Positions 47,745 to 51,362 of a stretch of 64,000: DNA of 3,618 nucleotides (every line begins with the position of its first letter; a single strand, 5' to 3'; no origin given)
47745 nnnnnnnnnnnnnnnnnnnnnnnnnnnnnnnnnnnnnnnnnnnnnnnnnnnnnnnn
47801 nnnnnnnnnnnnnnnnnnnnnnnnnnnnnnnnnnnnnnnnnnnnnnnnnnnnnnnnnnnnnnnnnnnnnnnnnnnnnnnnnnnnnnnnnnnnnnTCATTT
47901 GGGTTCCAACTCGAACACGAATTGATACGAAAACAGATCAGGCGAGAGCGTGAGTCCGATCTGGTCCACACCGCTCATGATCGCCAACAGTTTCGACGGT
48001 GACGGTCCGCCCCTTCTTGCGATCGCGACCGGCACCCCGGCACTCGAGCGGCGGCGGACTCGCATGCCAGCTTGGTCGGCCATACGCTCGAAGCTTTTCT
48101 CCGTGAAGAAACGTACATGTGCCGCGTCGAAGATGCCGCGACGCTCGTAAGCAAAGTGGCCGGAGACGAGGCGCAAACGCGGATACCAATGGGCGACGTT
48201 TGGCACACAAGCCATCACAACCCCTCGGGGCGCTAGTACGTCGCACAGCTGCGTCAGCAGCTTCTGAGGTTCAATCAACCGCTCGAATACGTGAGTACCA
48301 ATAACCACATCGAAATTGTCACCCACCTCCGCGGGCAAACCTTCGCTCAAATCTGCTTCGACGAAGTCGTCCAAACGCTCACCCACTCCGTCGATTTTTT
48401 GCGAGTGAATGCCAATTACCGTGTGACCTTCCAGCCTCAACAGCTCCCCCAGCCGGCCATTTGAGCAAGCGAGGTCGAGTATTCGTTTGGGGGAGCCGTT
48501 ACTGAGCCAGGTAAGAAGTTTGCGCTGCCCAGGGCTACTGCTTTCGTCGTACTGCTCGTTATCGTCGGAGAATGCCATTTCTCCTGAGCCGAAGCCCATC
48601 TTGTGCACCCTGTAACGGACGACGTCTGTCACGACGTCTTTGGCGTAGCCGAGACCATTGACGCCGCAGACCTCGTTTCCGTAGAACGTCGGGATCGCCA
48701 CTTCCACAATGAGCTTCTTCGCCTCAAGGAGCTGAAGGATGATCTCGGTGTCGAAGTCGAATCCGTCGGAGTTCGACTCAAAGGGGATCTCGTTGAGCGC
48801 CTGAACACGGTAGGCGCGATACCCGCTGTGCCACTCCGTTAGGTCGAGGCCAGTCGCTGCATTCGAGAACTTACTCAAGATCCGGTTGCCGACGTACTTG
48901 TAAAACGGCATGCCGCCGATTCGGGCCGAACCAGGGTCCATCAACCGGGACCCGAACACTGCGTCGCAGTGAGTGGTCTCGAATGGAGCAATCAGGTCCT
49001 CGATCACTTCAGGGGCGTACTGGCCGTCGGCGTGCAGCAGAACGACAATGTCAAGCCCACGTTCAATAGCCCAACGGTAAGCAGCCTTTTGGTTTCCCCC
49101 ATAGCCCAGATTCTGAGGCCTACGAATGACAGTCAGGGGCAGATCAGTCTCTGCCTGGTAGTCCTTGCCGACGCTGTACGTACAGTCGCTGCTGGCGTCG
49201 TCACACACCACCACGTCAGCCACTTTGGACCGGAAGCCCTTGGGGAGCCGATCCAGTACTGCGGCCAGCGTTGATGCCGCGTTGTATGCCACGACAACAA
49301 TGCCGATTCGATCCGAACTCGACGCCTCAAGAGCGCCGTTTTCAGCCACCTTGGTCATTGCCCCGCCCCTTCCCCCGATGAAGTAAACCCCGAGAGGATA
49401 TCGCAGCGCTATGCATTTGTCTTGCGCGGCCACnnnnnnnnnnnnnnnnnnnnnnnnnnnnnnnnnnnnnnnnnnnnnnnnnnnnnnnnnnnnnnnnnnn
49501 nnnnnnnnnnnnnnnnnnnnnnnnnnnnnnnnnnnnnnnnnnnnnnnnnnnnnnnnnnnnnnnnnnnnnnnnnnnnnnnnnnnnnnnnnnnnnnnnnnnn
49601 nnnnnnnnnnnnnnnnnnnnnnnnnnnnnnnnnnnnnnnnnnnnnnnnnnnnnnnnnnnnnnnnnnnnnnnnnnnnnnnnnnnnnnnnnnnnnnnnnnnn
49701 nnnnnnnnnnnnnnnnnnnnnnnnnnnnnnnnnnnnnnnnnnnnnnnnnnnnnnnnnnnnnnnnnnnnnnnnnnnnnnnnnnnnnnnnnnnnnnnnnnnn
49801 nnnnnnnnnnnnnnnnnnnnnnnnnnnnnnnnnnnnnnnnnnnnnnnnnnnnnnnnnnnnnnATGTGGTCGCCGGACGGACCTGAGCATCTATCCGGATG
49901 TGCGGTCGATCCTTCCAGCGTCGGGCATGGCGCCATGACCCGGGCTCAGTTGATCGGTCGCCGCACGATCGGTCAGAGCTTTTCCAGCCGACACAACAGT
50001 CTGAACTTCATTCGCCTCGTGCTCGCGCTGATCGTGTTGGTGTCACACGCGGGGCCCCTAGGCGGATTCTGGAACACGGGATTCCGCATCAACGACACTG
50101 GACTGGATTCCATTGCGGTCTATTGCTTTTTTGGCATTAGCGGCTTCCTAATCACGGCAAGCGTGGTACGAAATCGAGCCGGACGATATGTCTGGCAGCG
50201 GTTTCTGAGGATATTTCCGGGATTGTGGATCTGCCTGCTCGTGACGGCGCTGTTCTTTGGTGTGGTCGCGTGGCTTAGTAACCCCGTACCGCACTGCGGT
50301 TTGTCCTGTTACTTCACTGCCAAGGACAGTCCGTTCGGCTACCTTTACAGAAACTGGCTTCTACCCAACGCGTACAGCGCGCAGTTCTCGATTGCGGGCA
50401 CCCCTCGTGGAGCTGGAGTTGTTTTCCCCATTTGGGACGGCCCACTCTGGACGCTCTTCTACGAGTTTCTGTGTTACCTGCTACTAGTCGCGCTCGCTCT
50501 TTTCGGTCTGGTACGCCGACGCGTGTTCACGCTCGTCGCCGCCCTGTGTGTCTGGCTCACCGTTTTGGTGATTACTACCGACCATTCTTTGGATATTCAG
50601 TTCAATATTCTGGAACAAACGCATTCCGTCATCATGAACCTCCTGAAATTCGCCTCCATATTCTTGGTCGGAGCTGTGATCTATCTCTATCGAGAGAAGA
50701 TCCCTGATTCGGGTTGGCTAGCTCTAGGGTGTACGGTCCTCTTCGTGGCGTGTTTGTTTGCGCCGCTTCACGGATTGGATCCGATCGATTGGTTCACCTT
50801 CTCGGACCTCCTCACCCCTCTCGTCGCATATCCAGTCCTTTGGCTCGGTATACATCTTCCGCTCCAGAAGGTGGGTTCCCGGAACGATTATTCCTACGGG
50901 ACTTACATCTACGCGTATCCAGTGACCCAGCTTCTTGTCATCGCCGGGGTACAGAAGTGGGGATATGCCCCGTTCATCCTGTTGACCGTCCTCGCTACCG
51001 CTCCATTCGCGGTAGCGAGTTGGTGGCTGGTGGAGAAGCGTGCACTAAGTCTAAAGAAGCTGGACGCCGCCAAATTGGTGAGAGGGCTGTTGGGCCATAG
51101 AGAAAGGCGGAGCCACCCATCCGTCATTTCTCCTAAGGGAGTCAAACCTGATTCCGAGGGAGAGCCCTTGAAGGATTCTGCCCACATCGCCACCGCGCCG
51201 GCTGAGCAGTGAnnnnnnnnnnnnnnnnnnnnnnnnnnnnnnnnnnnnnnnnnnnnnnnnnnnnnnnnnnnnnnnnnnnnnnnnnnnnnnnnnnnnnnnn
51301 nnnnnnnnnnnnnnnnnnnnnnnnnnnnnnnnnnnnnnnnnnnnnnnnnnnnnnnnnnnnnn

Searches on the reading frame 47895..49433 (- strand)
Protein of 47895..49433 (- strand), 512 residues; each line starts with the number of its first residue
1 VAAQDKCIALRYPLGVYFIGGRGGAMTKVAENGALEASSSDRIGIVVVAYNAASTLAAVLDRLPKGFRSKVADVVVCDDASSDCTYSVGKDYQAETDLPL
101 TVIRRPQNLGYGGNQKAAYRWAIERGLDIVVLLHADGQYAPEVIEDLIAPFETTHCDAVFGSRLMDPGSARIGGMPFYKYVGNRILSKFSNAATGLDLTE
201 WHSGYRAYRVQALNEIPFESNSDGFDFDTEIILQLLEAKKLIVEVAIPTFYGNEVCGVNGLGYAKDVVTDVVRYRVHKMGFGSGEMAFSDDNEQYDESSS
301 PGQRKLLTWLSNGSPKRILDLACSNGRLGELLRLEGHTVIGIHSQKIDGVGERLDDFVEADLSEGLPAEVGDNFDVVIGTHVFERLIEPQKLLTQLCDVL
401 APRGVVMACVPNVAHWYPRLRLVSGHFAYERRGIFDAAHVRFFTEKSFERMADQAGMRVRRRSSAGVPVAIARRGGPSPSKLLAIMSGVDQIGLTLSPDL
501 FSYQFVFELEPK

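Call 13: search_protein_families(library=pfam, proteins=[window:47895-49433:-], max_evalue=0.001)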
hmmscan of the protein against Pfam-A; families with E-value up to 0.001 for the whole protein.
window:47895-49433:- (512 aa): 8 families
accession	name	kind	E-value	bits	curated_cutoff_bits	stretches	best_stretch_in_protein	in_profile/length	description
PF00535.33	Glycos_transf_2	-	7.7e-21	75.2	23.3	1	45-214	2-165/168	Glycosyl transferase family 2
PF13489.12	Methyltransf_23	-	4.4e-15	56.2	27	1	310-459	18-161/164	Methyltransferase domain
PF07021.18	MetW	-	1.2e-09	38.6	21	1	305-463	6-166/193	Methionine biosynthesis protein MetW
PF13847.12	Methyltransf_31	-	2.8e-07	30.8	27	1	316-418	5-119/145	Methyltransferase domain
PF08241.18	Methyltransf_11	-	2.2e-06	28.7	21.2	1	319-407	1-94/95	Methyltransferase domain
PF13641.12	Glyco_tranf_2_3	-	6.4e-06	26.8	27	1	43-165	3-125/230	Glycosyltransferase like family 2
PF08242.18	Methyltransf_12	-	0.00014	23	30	1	320-406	2-98/98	Methyltransferase domain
PF13649.12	Methyltransf_25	-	0.00024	22.1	27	1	318-404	1-97/97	Methyltransferase domain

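Call 31: search_protein_families(library=ncbifam, proteins=[window:47895-49433:-], max_evalue=0.01)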
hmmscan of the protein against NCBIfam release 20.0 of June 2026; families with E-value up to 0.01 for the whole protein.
window:47895-49433:- (512 aa): 18 families
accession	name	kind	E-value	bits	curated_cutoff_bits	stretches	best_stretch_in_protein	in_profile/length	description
TIGR04182.1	glyco_TIGR04182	equivalog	2.3e-18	66.6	325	1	44-247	3-188/293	S-layer glycoprotein N-glycosyltransferase AglJ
NF058614.1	PPMAGASynPpgS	equivalog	9.5e-14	51.3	370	1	45-251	4-198/226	polyprenyl-phospho-N-acetylgalactosaminyl synthase PpgS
NF041391.1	DPhHxTase_Halo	equivalog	3.1e-10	39.4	375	1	49-222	3-159/213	dolichyl-phosphate hexose transferase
TIGR02081.1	metW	equivalog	8.9e-10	38.4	189.5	1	305-463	6-166/194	methionine biosynthesis protein MetW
TIGR04345.1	ovoA_Cterm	equivalog_domain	6.1e-07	29.2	170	1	356-463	119-225/242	putative 4-mercaptohistidine N1-methyltransferase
TIGR04283.1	glyco_like_mftF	equivalog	9.1e-06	25.4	182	1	43-167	1-114/221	TIGR04283 family arsenosugar biosynthesis glycosyltransferase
NF041875.1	EPS_EpsD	equivalog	1.1e-05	25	370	1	45-190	3-144/325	exopolysaccharide biosynthesis glycosyltransferase EpsD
NF002463.0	PRK01683.1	equivalog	3e-05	23.8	297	1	295-412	12-132/258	trans-aconitate 2-methyltransferase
NF010496.0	PRK13915.1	equivalog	4.6e-05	22.7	262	1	36-153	26-144/307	glucosyl-3-phosphoglycerate synthase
NF047588.1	GlcsyltransPgfSStrep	equivalog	0.00011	21.6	500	1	43-216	3-167/308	glycosyltransferase PgfS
NF007986.1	PRK10714.1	equivalog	0.00021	20.4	529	1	41-212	6-168/316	undecaprenyl-phosphate 4-deoxy-4-formamido-L-arabinose transferase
NF053739.1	GlytfEpsEBac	equivalog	0.00027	20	450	1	43-108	3-67/265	glycosyltransferase EpsE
NF038302.1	EPS_HpsE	equivalog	0.00035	19.6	300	1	44-103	4-67/307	hormogonium polysaccharide biosynthesis glycosyltransferase HpsE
TIGR01983.1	UbiG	equivalog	0.0009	18.6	102.95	1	315-407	50-150/228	bifunctional 2-polyprenyl-6-hydroxyphenol methylase/3-demethylubiquinol 3-O-methyltransferase UbiG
NF010703.0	PRK14103.1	equivalog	0.0013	18.2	320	1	304-411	19-127/256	trans-aconitate 2-methyltransferase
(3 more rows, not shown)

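Call 60: search_solved_structures(query=window:47895-49433:-, max_evalue=0.001)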
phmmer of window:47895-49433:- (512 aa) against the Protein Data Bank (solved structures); distinct sequences matched with E-value up to 0.001: 2.
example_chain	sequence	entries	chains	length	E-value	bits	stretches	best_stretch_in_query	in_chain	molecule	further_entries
3cc8_A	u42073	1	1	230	1.6e-18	69.9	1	315-461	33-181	Putative methyltransferase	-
5mlz_A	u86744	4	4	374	4.3e-11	45.3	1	40-253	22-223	Dolichol monophosphate mannose synthase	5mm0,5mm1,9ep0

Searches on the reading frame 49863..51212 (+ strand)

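Call 13: search_protein_families(library=pfam, proteins=[window:49863-51212:+], max_evalue=0.001)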
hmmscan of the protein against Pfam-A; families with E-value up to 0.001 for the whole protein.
window:49863-51212:+ (449 aa): 1 family
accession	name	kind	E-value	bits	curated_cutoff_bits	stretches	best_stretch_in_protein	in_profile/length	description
PF01757.29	Acyl_transf_3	-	2.1e-23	83.3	31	1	45-388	2-323/326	Acyltransferase domain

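Call 31: search_protein_families(library=ncbifam, proteins=[window:49863-51212:+], max_evalue=0.01)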
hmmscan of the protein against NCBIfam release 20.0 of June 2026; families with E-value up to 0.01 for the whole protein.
window:49863-51212:+ (449 aa): 0 families
